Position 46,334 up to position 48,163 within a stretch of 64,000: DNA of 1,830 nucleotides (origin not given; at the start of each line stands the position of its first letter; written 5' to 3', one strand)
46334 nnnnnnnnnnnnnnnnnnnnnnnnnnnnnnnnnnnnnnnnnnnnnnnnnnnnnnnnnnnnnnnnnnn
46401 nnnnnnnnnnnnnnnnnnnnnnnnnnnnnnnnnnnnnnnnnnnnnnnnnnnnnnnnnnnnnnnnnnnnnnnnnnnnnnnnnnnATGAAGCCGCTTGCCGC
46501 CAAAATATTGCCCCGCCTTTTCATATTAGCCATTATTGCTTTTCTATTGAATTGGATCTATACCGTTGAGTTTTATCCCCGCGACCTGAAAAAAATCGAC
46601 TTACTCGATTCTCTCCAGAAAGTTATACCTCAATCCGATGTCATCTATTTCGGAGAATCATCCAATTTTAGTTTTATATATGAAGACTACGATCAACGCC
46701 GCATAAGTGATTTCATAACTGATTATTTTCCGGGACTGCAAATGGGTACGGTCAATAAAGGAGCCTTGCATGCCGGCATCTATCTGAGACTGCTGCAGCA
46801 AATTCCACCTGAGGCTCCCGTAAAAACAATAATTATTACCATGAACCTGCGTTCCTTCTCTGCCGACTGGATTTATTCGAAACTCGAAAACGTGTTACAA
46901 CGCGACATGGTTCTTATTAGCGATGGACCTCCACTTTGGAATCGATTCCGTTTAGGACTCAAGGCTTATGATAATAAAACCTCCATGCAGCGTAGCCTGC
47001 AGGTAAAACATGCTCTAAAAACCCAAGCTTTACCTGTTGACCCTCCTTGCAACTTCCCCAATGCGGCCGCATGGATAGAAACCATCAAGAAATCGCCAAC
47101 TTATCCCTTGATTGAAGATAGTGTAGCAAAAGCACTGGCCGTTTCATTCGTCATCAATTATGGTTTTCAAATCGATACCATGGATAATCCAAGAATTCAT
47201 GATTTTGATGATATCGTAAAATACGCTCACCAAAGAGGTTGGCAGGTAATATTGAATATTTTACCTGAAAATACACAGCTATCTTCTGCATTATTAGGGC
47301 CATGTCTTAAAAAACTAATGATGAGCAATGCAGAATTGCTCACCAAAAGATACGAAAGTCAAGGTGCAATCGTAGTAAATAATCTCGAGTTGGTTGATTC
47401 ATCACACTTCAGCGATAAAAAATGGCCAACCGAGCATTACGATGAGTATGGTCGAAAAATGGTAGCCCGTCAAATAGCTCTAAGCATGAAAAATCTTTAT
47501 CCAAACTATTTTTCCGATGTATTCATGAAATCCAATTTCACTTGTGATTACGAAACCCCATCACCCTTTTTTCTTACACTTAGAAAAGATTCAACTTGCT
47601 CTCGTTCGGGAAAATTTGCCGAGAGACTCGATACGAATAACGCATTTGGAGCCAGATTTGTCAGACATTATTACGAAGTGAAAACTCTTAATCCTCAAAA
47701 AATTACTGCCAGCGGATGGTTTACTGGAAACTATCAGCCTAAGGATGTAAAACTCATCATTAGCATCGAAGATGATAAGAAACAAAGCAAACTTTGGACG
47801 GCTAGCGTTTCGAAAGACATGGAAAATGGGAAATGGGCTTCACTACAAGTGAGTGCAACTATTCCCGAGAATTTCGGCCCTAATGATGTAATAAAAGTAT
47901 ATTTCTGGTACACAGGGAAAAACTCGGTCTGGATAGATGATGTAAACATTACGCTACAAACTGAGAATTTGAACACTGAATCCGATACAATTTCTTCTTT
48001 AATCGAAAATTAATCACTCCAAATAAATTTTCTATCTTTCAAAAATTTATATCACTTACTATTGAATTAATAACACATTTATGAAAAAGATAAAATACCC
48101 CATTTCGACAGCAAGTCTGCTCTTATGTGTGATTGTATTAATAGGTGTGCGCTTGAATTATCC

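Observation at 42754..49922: Candidate uncharacterised envelope-glycan modification module (GT2::GT-C fusion, MBOAT, SGNH-like partner, second GT-C) wired to murF-alr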

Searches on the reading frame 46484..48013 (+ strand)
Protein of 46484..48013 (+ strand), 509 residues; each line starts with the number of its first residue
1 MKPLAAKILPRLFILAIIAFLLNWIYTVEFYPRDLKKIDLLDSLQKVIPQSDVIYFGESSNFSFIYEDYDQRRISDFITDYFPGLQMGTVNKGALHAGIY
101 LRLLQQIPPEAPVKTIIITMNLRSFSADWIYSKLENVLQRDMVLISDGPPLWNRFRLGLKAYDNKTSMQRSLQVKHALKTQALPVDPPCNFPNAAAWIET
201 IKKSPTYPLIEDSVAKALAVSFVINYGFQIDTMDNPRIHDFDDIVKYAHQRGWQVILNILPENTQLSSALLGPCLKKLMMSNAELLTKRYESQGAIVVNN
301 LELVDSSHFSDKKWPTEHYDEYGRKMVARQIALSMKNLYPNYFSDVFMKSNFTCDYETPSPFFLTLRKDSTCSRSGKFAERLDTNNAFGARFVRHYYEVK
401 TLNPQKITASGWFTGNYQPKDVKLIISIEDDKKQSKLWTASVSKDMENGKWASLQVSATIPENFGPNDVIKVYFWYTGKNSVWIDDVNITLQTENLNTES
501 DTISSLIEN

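Call 3: search_protein_families(library=pfam, proteins=[window:46484-48013:+], max_evalue=0.01)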
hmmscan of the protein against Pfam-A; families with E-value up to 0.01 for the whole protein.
window:46484-48013:+ (509 aa): 0 families

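Call 8: search_protein_families(library=ncbifam, proteins=[window:46484-48013:+], max_evalue=0.1)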
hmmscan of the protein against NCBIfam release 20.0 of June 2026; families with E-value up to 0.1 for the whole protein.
window:46484-48013:+ (509 aa): 0 families

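Call 10: search_solved_structures(query=window:46484-48013:+, max_evalue=10)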
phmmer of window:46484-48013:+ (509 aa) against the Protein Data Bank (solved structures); distinct sequences matched with E-value up to 10: 2.
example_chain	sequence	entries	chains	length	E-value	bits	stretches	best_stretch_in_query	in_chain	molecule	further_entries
9ihq_1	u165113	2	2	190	0.43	12.3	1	8-91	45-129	Altered inheritance of mitochondria protein 41, mitochondrial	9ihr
9s1l_4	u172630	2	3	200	1.3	10.7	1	437-482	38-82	Chlorophyll a-b binding protein 4 (Lhca4)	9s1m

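Call 14: find_homologous_proteins(query=window:46484-48013:+)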
Query window:46484-48013:+ (509 aa): 489 proteins with E <= 0.001 among 5080 candidates; the best 120 are listed.
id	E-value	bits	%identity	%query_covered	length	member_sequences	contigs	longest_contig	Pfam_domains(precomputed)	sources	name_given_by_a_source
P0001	0.0e+0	1153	98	100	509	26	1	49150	-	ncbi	-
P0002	5.6e-281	950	80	100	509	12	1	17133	-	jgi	-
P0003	1.7e-139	484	46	96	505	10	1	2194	-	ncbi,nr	ncbi:MAG: hypothetical protein GX459_05880 [Bacteroidales bacterium]|nr:hypothetical protein [Bacter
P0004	4.9e-139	482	46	96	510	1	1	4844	-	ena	-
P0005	6.6e-138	479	45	96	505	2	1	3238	-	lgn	-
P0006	2.4e-136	473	46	96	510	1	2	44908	-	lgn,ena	-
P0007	8.4e-135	468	45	96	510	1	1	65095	-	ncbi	ncbi:MAG: hypothetical protein ACP5O2_08835 [Bacteroidales bacterium]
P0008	1.3e-134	468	45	96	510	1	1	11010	-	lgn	-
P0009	1.6e-131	457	45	94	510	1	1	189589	-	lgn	-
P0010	3.1e-131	457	45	97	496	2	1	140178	-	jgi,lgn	-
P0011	8.8e-131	455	44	95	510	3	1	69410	-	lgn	-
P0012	1.6e-127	444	44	96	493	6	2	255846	-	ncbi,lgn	-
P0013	4.1e-109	384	40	96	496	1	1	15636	-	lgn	-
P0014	1.7e-98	349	38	93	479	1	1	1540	-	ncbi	-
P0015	1.3e-95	339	37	92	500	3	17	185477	-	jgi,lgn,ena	jgi:hypothetical protein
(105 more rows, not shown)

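Call 21: find_related_loci(query=A1, collection=genome_contigs, flank=10000)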
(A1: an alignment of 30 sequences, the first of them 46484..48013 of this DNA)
Query A1 (509 aa) in genome_contigs; peptide patterns used: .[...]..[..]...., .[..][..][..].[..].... (x = any residue, [..] = any of these).
363 stretches matched a pattern; 352 encode a relative of the query (tblastn E <= 1e-3); the best 80 are kept; 80 distinct loci.
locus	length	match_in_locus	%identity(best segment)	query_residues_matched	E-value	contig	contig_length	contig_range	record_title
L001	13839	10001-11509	81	1-502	0e+0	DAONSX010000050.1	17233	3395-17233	MAG TPA_asm: Bacteroidales bacterium isolate AMR_MDS_4267 NODE_3721_length_17233_cov_118.294214, whole genome shotgun se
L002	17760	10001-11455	45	4-491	1e-138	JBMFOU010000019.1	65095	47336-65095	MAG: Bacteroidales bacterium isolate KM4338-45 NODE_282_length_65095_cov_6.983333, whole genome shotgun sequence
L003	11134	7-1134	42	113-491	1e-93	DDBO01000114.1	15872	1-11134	MAG TPA_asm: Bacteroidales bacterium UBA2030 UBA2030_contig_2103, whole genome shotgun sequence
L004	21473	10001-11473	36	7-492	5e-93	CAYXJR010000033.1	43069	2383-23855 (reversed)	MAG TPA_asm: uncultured Porphyromonadaceae bacterium isolate SRP178699_co1_495 genome assembly, contig: NODE_820_length_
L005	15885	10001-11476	36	8-491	6e-92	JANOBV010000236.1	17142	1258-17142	MAG: Bacteroidota bacterium isolate VAR_18_concoct_168_sub VAR_18_k141_1252314, whole genome shotgun sequence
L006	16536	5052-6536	36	6-492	1e-91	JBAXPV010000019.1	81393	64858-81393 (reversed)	MAG: Bacteroidota bacterium isolate ELA540 MAG540_19, whole genome shotgun sequence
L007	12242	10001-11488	37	1-492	2e-90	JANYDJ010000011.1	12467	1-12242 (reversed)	MAG: Flavobacteriaceae bacterium isolate 336R_metabinner_54 336R_k141_100929, whole genome shotgun sequence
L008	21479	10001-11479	34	8-492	4e-89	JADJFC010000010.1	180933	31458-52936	MAG: Bacteroidetes bacterium isolate Bjer_18-Q3-R1-45_BATAC.43 tig00007433-10-1810500, whole genome shotgun sequence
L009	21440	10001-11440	36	21-492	3e-89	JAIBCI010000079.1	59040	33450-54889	MAG: Saprospiraceae bacterium isolate SSF64 UP4B160714_NODE_128_length_59040_cov_8.192725, whole genome shotgun sequence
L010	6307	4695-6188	35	4-492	6e-89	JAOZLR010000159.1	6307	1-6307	MAG: Bacteroidales bacterium isolate GMC10.metabat2.87 NODE_15861_length_6307_cov_39.533269, whole genome shotgun sequen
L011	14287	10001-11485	34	8-494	2e-88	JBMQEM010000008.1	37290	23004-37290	MAG: Bacteroidota bacterium isolate LOS_Bin005 NODE_1139_length_37290_cov_8.845280, whole genome shotgun sequence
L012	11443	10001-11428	35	22-489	5e-88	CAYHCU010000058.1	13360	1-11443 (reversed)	MAG TPA_asm: uncultured Flavobacteriales bacterium isolate ERP119702_co1_67 genome assembly, contig: NODE_5750_length_13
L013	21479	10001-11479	35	7-491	1e-87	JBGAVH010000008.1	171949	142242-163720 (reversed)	MAG: Saprospiraceae bacterium isolate MAG_AAO_AS.28 AAOAS-28_NODE_8_length_171949_cov_21.781030, whole genome shotgun se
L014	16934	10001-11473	35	8-489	5e-90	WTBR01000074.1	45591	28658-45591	MAG: Bacteroidales bacterium isolate GLR59 c_000000814841, whole genome shotgun sequence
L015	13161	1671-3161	34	1-489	3e-86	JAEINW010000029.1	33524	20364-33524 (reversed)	MAG: Salinivirgaceae bacterium isolate MAG14 NODE_1037_length_33524_cov_4.476934, whole genome shotgun sequence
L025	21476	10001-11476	35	7-492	5e-85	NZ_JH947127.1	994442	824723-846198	Pedobacter arcticus A12 Scaffold3, whole genome shotgun sequence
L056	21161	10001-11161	39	4-385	7e-79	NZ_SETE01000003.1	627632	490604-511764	Brumimicrobium glaciale strain IC156 IC156_contig03, whole genome shotgun sequence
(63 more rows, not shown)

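Call 23: predict_structure(alignment_id=A1)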
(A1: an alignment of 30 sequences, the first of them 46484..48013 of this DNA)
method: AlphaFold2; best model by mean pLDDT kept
length: 509 residues; sequences in the alignment: 30
mean_pLDDT: 89.8   pTM: 0.87
mean pLDDT of the five models: 89.8, 89.4, 88.1, 86.6, 86.3
residues with pLDDT >= 90: 361; 70-90: 118; 50-70: 15; < 50: 15
segments of 3 or more residues with pLDDT < 50: 496-509
pLDDT, mean of each block of 10 residues (from residue 1): 82 94 94 90 93 93 85 93 94 78 94 97 92 87 89 91 90 95 82 93 67 87 94 94 97 97 92 93 97 98 92 80 95 97 92 91 86 94 93 91 93 93 95 90 83 96 90 95 96 62 43
secondary structure, 60 per line:
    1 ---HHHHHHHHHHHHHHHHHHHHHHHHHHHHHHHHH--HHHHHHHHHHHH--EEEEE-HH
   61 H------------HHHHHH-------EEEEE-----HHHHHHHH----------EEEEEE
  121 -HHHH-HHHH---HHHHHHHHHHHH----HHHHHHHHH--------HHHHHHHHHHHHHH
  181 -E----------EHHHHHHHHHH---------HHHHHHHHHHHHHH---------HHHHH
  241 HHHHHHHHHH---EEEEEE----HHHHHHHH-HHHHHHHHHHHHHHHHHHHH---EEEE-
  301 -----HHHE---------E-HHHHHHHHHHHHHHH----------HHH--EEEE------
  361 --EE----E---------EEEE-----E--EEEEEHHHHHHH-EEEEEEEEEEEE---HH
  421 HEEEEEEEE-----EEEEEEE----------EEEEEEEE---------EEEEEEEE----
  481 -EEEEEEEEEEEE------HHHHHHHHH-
elements in order: H4-36 H39-50 E53-57 H74-79 E87-91 H97-104 E115-120 H122-125 H127-130 H134-145 H150-158 H167-180 H194-203 H213-226 H236-250 E254-259 H264-271 H273-292 E296-299 H321-335 E351-354 E379-382 E391-395 H396-402 E404-415 E422-429 E435-441 E452-459 E469-476 E482-493 H500-508
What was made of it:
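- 46484..47518 (+): G3 N-terminal signal anchor (aa 4-30) plus a DltD-like SGNH-fold domain (to about aa 345); GESS at aa 57-60 (nt 46652-46663), Asn121, His318 in TEHY (nt 47429-47440). AF2 pLDDT 89.8 (call 23).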

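Call 26: fold_search(model_id=the predicted structure, library=pdb)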
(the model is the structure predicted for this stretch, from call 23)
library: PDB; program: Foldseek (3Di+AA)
matches with E <= 10: 1843; with E <= 0.001: 216
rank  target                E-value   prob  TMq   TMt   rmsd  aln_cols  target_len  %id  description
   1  1wky                  1.0e-07  0.99  0.16  0.17  18.7       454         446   10  Crystal structure of alkaline mannanase from Bacillus sp. strain JAMB-602: catalytic domain and its Carbohydrate Binding (released 2005-06-15)
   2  9lna_A                1.2e-07  1.00  0.26  0.23  14.8       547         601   10  SFP21A phage tail fiber (Gp09) (released 2026-01-28)
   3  9mui_A                5.8e-07  1.00  0.19  0.62   5.0       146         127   13  C. difficile RBD1 with Ca2+ (released 2025-08-20)
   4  9jsi_E                7.4e-07  1.00  0.19  0.19   5.1       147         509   10  Clostridium perfringens iota toxin pore Ib in prepore II state (released 2025-05-14)
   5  6s04_B                9.5e-07  0.89  0.15  0.15  19.1       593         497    9  Crystal structure of an inverting family GH156 exosialidase from uncultured bacterium pG7 in complex with N-glycolylne (released 2019-11-06)
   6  9jsi_G                1.1e-06  1.00  0.19  0.20   4.7       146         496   10  Clostridium perfringens iota toxin pore Ib in prepore II state (released 2025-05-14)
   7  8dcm_C                1.3e-06  1.00  0.20  0.15   4.8       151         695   14  Crystal structure of Clostridioides difficile binary toxin proCDTb lacking D4 in complex with BINTOXB/22 Fab (released 2023-04-05)
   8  2zey_A                1.7e-06  1.00  0.19  0.58   3.9       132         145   12  Family 16 carbohydrate binding module (released 2008-03-04)
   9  9jsh_D                1.7e-06  1.00  0.19  0.20   4.7       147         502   12  Clostridium perfringens iota toxin pore Ib in prepore III state (released 2025-05-14)
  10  9mdi_A                2.1e-06  1.00  0.19  0.19   5.1       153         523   15  Clostridioides difficile Transferase B Component Dimer (released 2025-07-16)
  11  1l7q                  2.5e-06  0.97  0.19  0.17  23.8       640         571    8  Ser117Ala Mutant of Bacterial Cocaine Esterase cocE (released 2003-02-11)
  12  9jsi_D                3.2e-06  1.00  0.19  0.20   4.6       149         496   15  Clostridium perfringens iota toxin pore Ib in prepore II state (released 2025-05-14)
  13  9jsh_F                3.6e-06  1.00  0.20  0.21   4.2       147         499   10  Clostridium perfringens iota toxin pore Ib in prepore III state (released 2025-05-14)
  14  9jsn_G                3.6e-06  1.00  0.18  0.18   5.5       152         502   11  Clostridium perfringens iota toxin pore Ib in prepore VII state (released 2025-05-14)
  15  9jsh_E                4.0e-06  1.00  0.19  0.19   4.9       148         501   14  Clostridium perfringens iota toxin pore Ib in prepore III state (released 2025-05-14)
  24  3bma_C                5.8e-06  1.00  0.32  0.40  15.5       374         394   14  Crystal structure of D-alanyl-lipoteichoic acid synthetase from Streptococcus pneumoniae R6 (released 2007-12-25)
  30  3bma_E                8.3e-06  1.00  0.33  0.42  15.4       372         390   13  Crystal structure of D-alanyl-lipoteichoic acid synthetase from Streptococcus pneumoniae R6 (released 2007-12-25)
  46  7dxm_B                1.4e-05  1.00  0.31  0.39  15.7       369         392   13  Crystal structure of DltD (released 2021-07-21)
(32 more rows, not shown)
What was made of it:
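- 46484..47518 (+): Foldseek matches DltD 3bma and 7dxm over about 370 columns at probability 1.0 (call 26).
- On MBOAT-SGNH acyl-CoA-dependent envelope acyltransferase pairs (PatA/PatB class): DltD-like fold (calls 23, 26).
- The best fold hit of the G3 catalytic domain is DltD (call 26).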

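Call 34: find_encoding_contigs(protein=P0012, flank=10000, max_places=2)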
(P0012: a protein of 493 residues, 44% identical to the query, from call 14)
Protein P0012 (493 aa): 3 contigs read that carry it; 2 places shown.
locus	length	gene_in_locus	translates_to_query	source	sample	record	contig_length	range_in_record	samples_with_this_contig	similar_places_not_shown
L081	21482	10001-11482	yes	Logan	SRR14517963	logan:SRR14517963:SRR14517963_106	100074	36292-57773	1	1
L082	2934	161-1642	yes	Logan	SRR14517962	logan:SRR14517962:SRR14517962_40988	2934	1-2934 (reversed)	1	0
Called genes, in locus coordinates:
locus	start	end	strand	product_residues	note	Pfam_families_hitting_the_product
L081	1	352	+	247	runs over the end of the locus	PF18734:HEPN_AbiU2 (weak)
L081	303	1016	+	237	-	PF09411:PagL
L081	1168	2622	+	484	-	PF00883:Peptidase_M17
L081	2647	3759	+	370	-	PF04166:PdxA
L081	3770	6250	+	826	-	PF08245:Mur_ligase_M, PF01168:Ala_racemase_N, PF00842:Ala_racemase_C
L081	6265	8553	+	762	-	PF00535:Glycos_transf_2, PF13641:Glyco_tranf_2_3 (weak)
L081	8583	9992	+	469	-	PF03062:MBOAT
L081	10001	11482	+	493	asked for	-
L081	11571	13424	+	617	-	-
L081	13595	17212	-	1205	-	PF01757:Acyl_transf_3, PF00884:Sulfatase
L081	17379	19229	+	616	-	-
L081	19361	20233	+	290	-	PF00535:Glycos_transf_2, PF10111:Glyco_tranf_2_2 (faint), PF13641:Glyco_tranf_2_3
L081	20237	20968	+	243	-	PF13489:Methyltransf_23, PF08241:Methyltransf_11, PF08242:Methyltransf_12 (weak), PF13649:Methyltransf_25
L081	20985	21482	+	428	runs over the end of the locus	PF04422:FrhB_FdhB_N, PF04432:FrhB_FdhB_C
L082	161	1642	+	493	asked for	-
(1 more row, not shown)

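Call 35: find_encoding_contigs(protein=P0009, flank=10000, max_places=2)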
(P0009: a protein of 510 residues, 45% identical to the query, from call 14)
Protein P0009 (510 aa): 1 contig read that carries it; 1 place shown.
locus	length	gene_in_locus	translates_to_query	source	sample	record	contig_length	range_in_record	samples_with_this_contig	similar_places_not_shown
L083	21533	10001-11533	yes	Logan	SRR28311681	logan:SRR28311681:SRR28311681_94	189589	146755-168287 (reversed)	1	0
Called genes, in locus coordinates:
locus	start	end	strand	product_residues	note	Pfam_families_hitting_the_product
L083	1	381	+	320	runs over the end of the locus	PF06574:FAD_syn, PF01467:CTP_transf_like (weak), PF01687:Flavokinase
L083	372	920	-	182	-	PF00881:Nitroreductase, PF14512:TM1586_NiRdase (weak), PF00881:Nitroreductase, PF14512:TM1586_NiRdase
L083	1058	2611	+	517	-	PF00883:Peptidase_M17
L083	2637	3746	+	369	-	PF04166:PdxA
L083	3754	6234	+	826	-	PF08245:Mur_ligase_M, PF01168:Ala_racemase_N, PF00842:Ala_racemase_C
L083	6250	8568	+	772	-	PF00535:Glycos_transf_2, PF13641:Glyco_tranf_2_3 (weak)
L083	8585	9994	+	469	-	PF03062:MBOAT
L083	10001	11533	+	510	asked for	-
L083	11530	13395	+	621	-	-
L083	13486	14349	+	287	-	PF00535:Glycos_transf_2, PF10111:Glyco_tranf_2_2 (weak), PF13641:Glyco_tranf_2_3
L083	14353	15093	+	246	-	PF13489:Methyltransf_23, PF08241:Methyltransf_11, PF08242:Methyltransf_12, PF13649:Methyltransf_25, PF13847:Methyltransf_31 (weak)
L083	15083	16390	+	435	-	PF04422:FrhB_FdhB_N, PF04432:FrhB_FdhB_C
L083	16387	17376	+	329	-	PF03706:LPG_synthase_TM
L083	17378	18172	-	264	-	PF06966:DUF1295, PF02544:Steroid_dh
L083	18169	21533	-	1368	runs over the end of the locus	PF00932:LTD, PF00801:PKD, PF18911:PKD_4, PF00932:LTD, PF00801:PKD, PF00932:LTD, PF00932:LTD, PF00801:PKD, +6 more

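Call 39: search_solved_structures(query=A1, max_evalue=10, show_alignments=2)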
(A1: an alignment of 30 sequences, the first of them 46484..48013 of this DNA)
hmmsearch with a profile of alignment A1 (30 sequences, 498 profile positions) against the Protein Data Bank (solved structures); distinct sequences matched with E-value up to 10: 0.
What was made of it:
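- On PatB/Ape (CE3-like) peptidoglycan O-acetyltransferases/esterases: A profile of 30 G3 homologues finds no PDB sequence at E <= 10 (call 39).
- G3 has no sequence-level similarity to any solved SGNH transferase (call 39).
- Tried and rejected: A G3 family profile against PDB sequences returned nothing at E <= 10 (call 39).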

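Call 50: search_protein_families(library=pfam, alignment_id=A1, max_evalue=1)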
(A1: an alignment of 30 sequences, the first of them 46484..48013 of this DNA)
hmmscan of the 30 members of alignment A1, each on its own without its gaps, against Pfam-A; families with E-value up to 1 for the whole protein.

A. member 1, window:46484-48013:+ (509 aa): 3 families
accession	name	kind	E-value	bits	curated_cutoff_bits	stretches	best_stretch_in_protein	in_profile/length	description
PF01075.23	Glyco_transf_9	-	0.021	14.6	22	1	303-332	110-139/247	Glycosyltransferase family 9 (heptosyltransferase)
PF00622.36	SPRY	-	0.097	13.2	26.3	1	394-474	1-73/121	SPRY domain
PF14258.12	DUF4350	-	0.1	13.3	30.4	1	134-196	58-110/181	Domain of unknown function (DUF4350)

B. families by the number of members that match (of 30 scanned): 23 families
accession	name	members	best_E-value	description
PF04051.21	TRAPP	11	5.6e-05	Transport protein particle (TRAPP) component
PF01075.23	Glyco_transf_9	3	0.021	Glycosyltransferase family 9 (heptosyltransferase)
PF18423.6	zf_CopZ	2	0.025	Zinc binding domain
PF11193.13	DUF2812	2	0.033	Protein of unknown function (DUF2812)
PF04901.18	RAMP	1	0.013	Receptor activity modifying family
PF21433.2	M3K_C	1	0.023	Mevalonate-3-kinase, C-terminal domain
PF09517.16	RE_Eco29kI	1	0.051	Eco29kI restriction endonuclease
PF20440.3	GvpD_bR2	1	0.053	GvpD basic region 2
PF15015.11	NYD-SP12_N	1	0.054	Spermatogenesis-associated, N-terminal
PF22144.1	Fungal_virus_P2_C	1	0.063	Fungal virus Capsid protein, C-terminal domain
PF21033.3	RMD1-3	1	0.068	Regulator of microtubule dynamics protein 1-3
PF13693.12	HTH_35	1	0.082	Winged helix-turn-helix DNA-binding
PF11523.13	DUF3223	1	0.083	Protein of unknown function (DUF3223)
PF00622.36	SPRY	1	0.097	SPRY domain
PF14258.12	DUF4350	1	0.1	Domain of unknown function (DUF4350)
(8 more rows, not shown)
